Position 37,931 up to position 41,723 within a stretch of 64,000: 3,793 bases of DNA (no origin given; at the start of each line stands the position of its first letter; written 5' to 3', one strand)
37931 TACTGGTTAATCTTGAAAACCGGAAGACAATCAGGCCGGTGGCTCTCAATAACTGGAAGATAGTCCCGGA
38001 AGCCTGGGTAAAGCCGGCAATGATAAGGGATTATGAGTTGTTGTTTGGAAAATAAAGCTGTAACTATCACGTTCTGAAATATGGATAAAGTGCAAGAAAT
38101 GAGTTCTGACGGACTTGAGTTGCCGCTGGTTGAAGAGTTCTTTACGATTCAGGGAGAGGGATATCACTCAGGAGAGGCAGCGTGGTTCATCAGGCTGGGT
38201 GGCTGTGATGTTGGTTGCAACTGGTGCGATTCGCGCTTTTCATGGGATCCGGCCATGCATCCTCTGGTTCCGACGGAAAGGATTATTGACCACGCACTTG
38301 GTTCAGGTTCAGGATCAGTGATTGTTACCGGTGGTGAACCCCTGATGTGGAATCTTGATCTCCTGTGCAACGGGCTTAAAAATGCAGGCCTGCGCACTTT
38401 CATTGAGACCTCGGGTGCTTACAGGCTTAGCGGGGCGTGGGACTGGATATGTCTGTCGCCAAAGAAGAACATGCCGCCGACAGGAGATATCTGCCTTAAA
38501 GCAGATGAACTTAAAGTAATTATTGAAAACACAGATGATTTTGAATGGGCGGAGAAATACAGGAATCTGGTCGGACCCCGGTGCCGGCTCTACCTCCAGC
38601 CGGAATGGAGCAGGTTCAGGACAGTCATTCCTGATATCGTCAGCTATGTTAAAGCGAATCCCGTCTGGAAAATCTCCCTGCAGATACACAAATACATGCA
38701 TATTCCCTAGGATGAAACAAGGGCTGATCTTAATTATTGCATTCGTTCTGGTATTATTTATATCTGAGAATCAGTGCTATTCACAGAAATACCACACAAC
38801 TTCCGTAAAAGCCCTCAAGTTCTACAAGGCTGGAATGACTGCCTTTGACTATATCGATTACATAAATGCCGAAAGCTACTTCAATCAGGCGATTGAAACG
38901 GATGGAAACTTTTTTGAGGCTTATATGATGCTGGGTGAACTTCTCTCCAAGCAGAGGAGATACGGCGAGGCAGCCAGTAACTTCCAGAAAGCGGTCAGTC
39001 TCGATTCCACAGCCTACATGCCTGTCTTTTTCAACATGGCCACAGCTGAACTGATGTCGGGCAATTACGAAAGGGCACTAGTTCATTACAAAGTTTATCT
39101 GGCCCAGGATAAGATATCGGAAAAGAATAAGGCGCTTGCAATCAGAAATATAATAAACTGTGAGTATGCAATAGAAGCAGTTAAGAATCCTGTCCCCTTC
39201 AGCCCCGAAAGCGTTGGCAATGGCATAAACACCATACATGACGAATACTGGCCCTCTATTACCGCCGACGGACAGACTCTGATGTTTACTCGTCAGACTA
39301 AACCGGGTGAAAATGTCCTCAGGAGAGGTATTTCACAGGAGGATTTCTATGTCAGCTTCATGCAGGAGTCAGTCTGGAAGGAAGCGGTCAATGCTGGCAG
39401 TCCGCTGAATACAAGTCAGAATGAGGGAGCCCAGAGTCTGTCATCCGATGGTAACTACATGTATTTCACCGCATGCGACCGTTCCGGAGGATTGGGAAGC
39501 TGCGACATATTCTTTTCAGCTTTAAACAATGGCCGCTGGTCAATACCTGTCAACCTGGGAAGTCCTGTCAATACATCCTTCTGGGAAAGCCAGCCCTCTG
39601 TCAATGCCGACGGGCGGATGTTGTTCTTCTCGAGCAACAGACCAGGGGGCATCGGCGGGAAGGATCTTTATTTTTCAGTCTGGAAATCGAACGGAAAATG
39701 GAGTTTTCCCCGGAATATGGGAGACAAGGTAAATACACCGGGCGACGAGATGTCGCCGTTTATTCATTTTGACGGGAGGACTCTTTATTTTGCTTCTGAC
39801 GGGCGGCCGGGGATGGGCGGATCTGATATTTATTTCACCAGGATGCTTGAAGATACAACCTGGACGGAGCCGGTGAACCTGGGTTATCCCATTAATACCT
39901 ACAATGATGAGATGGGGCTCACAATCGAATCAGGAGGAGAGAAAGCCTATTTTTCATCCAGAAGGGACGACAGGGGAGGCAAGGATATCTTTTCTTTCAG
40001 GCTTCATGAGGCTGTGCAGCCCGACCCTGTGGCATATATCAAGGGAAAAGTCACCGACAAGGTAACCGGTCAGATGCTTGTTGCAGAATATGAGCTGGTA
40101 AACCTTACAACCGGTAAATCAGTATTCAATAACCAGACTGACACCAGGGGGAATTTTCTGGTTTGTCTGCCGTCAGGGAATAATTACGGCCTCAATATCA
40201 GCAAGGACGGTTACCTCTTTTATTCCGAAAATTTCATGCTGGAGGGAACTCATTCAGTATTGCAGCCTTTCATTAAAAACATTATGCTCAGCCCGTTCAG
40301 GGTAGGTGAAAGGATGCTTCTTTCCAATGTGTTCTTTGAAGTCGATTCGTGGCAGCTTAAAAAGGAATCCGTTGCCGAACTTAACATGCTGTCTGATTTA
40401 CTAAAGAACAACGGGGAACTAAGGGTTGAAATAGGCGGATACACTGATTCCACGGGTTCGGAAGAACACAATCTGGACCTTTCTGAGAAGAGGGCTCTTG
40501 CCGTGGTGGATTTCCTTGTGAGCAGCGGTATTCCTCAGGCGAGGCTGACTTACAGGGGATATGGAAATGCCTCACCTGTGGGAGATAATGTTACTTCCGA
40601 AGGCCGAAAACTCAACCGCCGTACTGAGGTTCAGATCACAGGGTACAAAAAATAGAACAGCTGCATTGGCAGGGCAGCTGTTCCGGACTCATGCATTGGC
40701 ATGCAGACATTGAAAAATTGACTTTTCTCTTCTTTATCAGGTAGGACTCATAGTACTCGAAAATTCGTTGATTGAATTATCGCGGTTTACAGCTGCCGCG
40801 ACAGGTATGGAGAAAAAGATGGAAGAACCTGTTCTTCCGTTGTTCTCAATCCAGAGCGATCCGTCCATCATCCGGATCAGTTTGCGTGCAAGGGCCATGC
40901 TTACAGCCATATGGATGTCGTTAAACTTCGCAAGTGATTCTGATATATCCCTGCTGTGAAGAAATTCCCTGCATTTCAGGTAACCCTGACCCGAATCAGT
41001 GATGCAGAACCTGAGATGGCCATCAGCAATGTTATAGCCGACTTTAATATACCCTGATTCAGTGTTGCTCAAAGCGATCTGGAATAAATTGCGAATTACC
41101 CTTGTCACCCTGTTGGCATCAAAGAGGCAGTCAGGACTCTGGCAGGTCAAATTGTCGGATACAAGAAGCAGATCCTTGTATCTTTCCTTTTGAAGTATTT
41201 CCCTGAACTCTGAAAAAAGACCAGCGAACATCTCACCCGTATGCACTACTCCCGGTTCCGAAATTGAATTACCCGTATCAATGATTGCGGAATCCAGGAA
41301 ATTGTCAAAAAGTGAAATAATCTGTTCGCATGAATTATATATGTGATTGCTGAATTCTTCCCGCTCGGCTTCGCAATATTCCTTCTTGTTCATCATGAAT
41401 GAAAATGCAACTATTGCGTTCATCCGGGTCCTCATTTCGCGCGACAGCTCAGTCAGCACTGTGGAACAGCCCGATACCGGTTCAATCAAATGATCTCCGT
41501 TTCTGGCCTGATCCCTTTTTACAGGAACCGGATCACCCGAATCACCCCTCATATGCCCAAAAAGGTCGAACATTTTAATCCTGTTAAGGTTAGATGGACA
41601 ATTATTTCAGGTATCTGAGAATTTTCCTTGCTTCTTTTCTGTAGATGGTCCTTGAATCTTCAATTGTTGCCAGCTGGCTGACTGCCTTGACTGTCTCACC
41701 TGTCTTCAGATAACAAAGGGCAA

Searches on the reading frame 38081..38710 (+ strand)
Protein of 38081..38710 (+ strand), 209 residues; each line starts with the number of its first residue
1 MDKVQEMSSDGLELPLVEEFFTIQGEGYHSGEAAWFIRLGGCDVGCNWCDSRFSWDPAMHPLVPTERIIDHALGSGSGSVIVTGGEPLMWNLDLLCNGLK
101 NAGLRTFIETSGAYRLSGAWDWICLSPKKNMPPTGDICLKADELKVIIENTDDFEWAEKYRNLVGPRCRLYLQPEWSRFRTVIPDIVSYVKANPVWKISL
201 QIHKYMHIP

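Call 49: search_protein_families(library=pfam, proteins=[window:38081-38710:+], max_evalue=10)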
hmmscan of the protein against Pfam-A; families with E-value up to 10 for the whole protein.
window:38081-38710:+ (209 aa): 3 families
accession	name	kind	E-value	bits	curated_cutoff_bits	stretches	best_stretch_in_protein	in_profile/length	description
PF04055.27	Radical_SAM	-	4.4e-06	27.4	29.5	1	40-112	5-86/166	Radical SAM superfamily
PF13353.11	Fer4_12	-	0.00069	20.4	22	1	24-97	2-72/137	4Fe-4S single cluster domain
PF09189.15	DUF1952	-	0.18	12.1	22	1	109-159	21-66/73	Domain of unknown function (DUF1952)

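Call 94: search_protein_families(library=ncbifam, proteins=[window:38081-38710:+], max_evalue=0.00001)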
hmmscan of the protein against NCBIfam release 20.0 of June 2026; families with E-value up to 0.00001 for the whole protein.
window:38081-38710:+ (209 aa): 5 families
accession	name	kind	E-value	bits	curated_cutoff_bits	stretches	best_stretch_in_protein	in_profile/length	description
TIGR04322.1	rSAM_QueE_Ecoli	equivalog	3.8e-32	111.5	200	2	79-208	80-214/215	7-carboxy-7-deazaguanine synthase QueE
TIGR04508.1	queE_Cx14CxxC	equivalog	3.4e-26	92.4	240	1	75-208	80-207/208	7-carboxy-7-deazaguanine synthase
TIGR03963.1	rSAM_QueE_Clost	equivalog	1.6e-24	86.8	260.1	1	15-116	2-106/219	putative 7-carboxy-7-deazaguanine synthase QueE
TIGR04349.1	rSAM_QueE_gams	hypoth_equivalog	6.8e-21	74.9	300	1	17-206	4-203/210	7-carboxy-7-deazaguanine synthase QueE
TIGR03365.1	Bsubt_queE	equivalog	1.5e-20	73.8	206.1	1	17-155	6-166/238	7-carboxy-7-deazaguanine synthase QueE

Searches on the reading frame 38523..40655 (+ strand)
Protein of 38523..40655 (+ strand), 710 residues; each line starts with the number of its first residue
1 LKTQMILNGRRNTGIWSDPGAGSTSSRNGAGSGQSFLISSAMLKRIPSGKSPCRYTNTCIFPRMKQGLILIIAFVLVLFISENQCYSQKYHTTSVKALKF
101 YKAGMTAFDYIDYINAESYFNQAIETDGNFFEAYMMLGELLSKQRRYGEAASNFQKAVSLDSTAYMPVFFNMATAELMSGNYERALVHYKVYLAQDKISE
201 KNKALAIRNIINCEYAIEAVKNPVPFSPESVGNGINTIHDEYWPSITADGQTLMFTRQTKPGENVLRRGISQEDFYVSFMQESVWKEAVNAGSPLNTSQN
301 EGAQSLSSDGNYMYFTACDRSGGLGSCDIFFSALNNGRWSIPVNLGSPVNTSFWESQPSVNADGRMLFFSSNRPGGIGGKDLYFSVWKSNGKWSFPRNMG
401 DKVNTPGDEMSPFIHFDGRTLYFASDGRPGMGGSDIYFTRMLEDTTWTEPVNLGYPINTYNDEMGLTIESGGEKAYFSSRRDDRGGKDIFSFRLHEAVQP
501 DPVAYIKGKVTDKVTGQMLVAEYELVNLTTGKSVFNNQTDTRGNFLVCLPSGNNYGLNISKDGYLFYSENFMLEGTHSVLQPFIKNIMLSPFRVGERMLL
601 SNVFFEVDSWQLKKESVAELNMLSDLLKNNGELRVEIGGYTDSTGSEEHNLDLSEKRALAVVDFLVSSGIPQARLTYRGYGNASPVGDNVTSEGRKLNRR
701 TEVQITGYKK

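Call 4: search_protein_families(library=pfam, proteins=[window:38523-40655:+])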
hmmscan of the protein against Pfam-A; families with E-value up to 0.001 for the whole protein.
window:38523-40655:+ (710 aa): 9 families
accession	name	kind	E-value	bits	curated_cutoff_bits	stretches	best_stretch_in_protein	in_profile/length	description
PF07676.18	PD40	-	1.7e-26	92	20.9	2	400-437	2-37/38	WD40-like Beta Propeller Repeat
PF00691.25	OmpA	-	1.4e-20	73.9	27.2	1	604-699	1-98/98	OmpA family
PF00515.34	TPR_1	-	2.3e-09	37.1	27.8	0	132-162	2-32/34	Tetratricopeptide repeat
PF07719.23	TPR_2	-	2.9e-09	36.8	27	1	132-162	2-32/34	Tetratricopeptide repeat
PF13431.12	TPR_17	-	1.2e-07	31.9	24.4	1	119-150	1-32/34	Tetratricopeptide repeat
PF13181.12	TPR_8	-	2e-05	24.9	25.7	1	132-162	2-32/34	Tetratricopeptide repeat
PF14559.12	TPR_19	-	0.00021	22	25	0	112-150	6-44/68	Tetratricopeptide repeat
PF13424.12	TPR_12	-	0.00024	21.7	30.1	0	132-194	4-73/77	Tetratricopeptide repeat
PF13432.12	TPR_16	-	0.00048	21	32.7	0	115-162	15-62/65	Tetratricopeptide repeat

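Call 94: search_protein_families(library=ncbifam, proteins=[window:38523-40655:+], max_evalue=0.00001)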
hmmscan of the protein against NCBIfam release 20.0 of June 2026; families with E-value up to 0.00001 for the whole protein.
window:38523-40655:+ (710 aa): 35 families (the best 25 are shown)
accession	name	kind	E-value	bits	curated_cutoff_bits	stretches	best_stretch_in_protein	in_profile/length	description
NF053607.1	CHU_0125_OmpA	equivalog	2.1e-91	307.4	620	1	73-706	7-637/639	CHU_0125 family OmpA-like outer membrane integrity protein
NF052230.1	T9SS_PorE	exception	9.9e-88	295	600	1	138-685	64-599/648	PorE family type IX secretion system protein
NF053611.1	YiaD_Gzip_OmpA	equivalog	9.1e-32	110.4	175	1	600-705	101-206/206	YiaD family glycine zipper/OmpA-like lipoprotein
NF053612.1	anchor_PA1041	equivalog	2.2e-28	99.8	250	1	601-705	131-235/236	PA1041 family peptidoglycan-binding anchor lipoprotein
NF053613.1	OMP_toxin_LptF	equivalog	7.9e-27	94.5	400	1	600-706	140-246/256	lipotoxin F family OmpA-related lipoprotein LptF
NF053585.1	OMP_LP_YfiB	equivalog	1.4e-23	83.5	128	1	601-705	56-160/163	outer membrane lipoprotein YfiB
NF045787.1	OmpABordt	equivalog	5.3e-22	78.4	200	1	601-710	85-194/194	outer membrane protein OmpA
TIGR02802.1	Pal_lipo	equivalog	2.7e-19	69.2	125.35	1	603-704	2-103/104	peptidoglycan-associated lipoprotein Pal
TIGR03789.1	pdsO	hypoth_equivalog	1e-18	67.9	152.2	1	596-702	134-240/243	sortase-associated OmpA-like protein PdsO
NF007804.1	PRK10510.1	equivalog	1.1e-18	67.5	307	1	592-705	100-216/219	OmpA family lipoprotein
NF033763.1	exchanger_TraB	exception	3e-18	65.1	700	1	598-705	389-497/522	outer membrane exchange protein TraB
NF008071.1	PRK10808.1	equivalog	2.2e-17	63.4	277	1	599-707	229-348/358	porin OmpA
NF006541.1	PRK09038.1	equivalog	9.6e-17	61.4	283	1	600-706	140-249/253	flagellar motor protein MotD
NF038224.1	OmpA_like_CmpA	equivalog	7.3e-16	58.4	300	1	603-706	112-215/233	C-OmpA-like family protein CmpA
TIGR03350.1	type_VI_ompA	equivalog_domain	7.8e-16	58.3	139.8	1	603-705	32-137/137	type VI secretion system protein TssL, long form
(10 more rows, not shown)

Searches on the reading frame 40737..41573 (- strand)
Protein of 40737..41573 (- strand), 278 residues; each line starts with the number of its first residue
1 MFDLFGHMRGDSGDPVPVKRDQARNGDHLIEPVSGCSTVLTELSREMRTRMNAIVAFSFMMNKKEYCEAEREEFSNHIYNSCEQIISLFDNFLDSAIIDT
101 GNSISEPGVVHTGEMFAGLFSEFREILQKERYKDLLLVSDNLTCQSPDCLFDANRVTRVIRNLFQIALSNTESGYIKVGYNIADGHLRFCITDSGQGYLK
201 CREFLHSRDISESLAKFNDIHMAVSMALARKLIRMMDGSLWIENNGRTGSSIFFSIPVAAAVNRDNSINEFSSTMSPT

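Call 4: search_protein_families(library=pfam, proteins=[window:40737-41573:-])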
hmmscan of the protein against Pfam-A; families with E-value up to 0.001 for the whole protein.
window:40737-41573:- (278 aa): 2 families
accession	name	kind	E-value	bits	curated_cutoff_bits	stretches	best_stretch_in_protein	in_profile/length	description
PF02518.31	HATPase_c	-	2e-08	35.1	26.4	1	152-259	2-110/111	Histidine kinase-, DNA gyrase B-, and HSP90-like ATPase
PF00512.31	HisKA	-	3.5e-05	24.2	26.9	1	39-101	5-66/66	His Kinase A (phospho-acceptor) domain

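Call 5: search_protein_families(library=ncbifam, proteins=[window:40737-41573:-], max_evalue=1)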
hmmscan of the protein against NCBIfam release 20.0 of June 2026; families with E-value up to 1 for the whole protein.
window:40737-41573:- (278 aa): 35 families (the best 25 are shown)
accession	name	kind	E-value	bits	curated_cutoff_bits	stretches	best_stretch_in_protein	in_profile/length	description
TIGR02956.1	TMAO_torS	equivalog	1.3e-14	53.3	676.5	1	37-266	465-690/967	TMAO reductase system sensor histidine kinase/response regulator TorS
NF041832.1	near_NosP_CTERM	subfamily_domain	1.1e-13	51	400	1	40-266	11-233/370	NahK/ErcS family hybrid sensor histidine kinase/response regulator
NF008302.0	PRK11091.1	equivalog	4.9e-12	44.9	838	1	36-265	283-512/779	aerobic respiration two-component sensor histidine kinase ArcB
NF011874.0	PRK15347.1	equivalog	1.3e-11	43.3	852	1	37-261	399-617/921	two component system sensor kinase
NF041947.1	LuxQ_Vibrio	equivalog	5.2e-11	41.2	1200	1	39-272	475-710/843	quorum-sensing autoinducer 2 sensor kinase/phosphatase LuxQ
NF008099.0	PRK10841.1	equivalog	3.4e-10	38.3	920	1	37-266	471-698/949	two-component system sensor histidine kinase RcsC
NF008543.0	PRK11466.1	equivalog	8.6e-10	37.1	982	1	36-264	444-668/914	TMAO reductase system sensor histidine kinase/response regulator TorS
NF041831.1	NO_HK_NahK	exception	4.9e-09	34.7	1500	1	39-266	497-719/854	hybrid sensor histidine kinase/response regulator NahK/ErcS'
NF007420.1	PRK09959.1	equivalog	1.1e-08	33.2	1995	1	33-260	709-938/1197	acid-sensing system histidine kinase EvgS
NF006800.0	PRK09303.1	equivalog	2.9e-08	33.1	342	1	27-260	142-379/383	histidine kinase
NF033092.0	HK_WalK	equivalog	2.9e-08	32.8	725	1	43-258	379-594/594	cell wall metabolism sensor histidine kinase WalK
NF041880.1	EPS_EpsF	equivalog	4.4e-08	32.1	900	1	39-254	277-487/492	response regulator EpsF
NF038297.2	hybrid_HK_HrmK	equivalog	6.9e-08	31.6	725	1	40-266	239-465/607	hybrid histidine kinase/response regulator HrmK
NF008318.0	PRK11107.1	equivalog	1.4e-07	30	890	1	37-262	294-522/920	two-component sensor histidine kinase BarA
TIGR02966.1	phoR_proteo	equivalog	2.5e-07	30.1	334.2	1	41-197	119-272/333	phosphate regulon sensor histidine kinase PhoR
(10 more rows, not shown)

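Call 51: search_solved_structures(query=window:40737-41573:-, max_evalue=0.001, show_alignments=1)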
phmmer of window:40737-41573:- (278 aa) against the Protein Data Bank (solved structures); distinct sequences matched with E-value up to 0.001: 14.
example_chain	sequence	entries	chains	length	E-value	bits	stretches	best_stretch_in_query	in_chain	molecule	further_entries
6dk8_A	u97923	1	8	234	6e-09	39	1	40-258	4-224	RetS (Regulator of Exopolysaccharide and Type III Secretion)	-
6dk7_A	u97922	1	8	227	6.8e-09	38.8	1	40-258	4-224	RetS (Regulator of Exopolysaccharide and Type III Secretion)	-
7n0e_B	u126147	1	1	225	9.5e-09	38.3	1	40-257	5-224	Histidine kinase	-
7z8n_A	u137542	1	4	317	1.3e-07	34.6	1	37-257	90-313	Histidine kinase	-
5c93_A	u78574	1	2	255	5.3e-07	32.6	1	41-259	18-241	Histidine kinase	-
4u7n_A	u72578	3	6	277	6.7e-07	32.3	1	41-259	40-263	Histidine protein kinase sensor protein | Histidine kinase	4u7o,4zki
3dge_A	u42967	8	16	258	1e-06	31.7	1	40-261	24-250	Sensor protein | Histidine kinase | Sensor histidine kinase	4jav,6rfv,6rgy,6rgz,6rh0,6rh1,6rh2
2c2a_A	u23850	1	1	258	1e-06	31.7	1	40-261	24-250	SENSOR HISTIDINE KINASE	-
5uht_A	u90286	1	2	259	1e-06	31.6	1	40-261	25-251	Sensor histidine kinase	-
6qrj_A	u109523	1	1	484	1.2e-06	31.5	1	40-261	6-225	Hybrid kinase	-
6rh7_A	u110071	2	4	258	1.4e-06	31.2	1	40-261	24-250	Sensor histidine kinase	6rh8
4jas_A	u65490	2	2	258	3.3e-06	30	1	40-261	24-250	Histidine kinase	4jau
6azr_A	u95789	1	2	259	5e-06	29.4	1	40-261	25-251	Sensor histidine kinase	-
7p8e_A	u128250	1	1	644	0.00039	23.2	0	37-185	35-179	Receiver domain of histidine kinase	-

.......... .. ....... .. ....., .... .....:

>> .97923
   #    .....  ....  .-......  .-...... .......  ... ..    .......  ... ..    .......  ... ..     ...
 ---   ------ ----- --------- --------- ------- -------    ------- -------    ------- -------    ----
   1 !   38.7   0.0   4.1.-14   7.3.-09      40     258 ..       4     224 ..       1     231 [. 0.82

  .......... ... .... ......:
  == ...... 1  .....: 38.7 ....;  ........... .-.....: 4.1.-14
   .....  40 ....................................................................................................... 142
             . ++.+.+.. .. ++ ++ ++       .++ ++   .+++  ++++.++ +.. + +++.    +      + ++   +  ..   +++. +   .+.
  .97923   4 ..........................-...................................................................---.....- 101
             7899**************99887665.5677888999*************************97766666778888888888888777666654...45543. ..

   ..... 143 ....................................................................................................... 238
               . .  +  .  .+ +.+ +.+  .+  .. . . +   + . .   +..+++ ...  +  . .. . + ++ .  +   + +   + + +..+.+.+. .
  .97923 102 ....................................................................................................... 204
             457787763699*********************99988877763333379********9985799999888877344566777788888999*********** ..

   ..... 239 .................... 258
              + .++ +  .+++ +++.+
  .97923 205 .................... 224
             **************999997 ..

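Call 74: search_protein_families(library=padloc, proteins=[window:40737-41573:-], max_evalue=0.001)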
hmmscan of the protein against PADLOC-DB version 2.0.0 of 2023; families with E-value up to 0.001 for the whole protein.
window:40737-41573:- (278 aa): 0 families
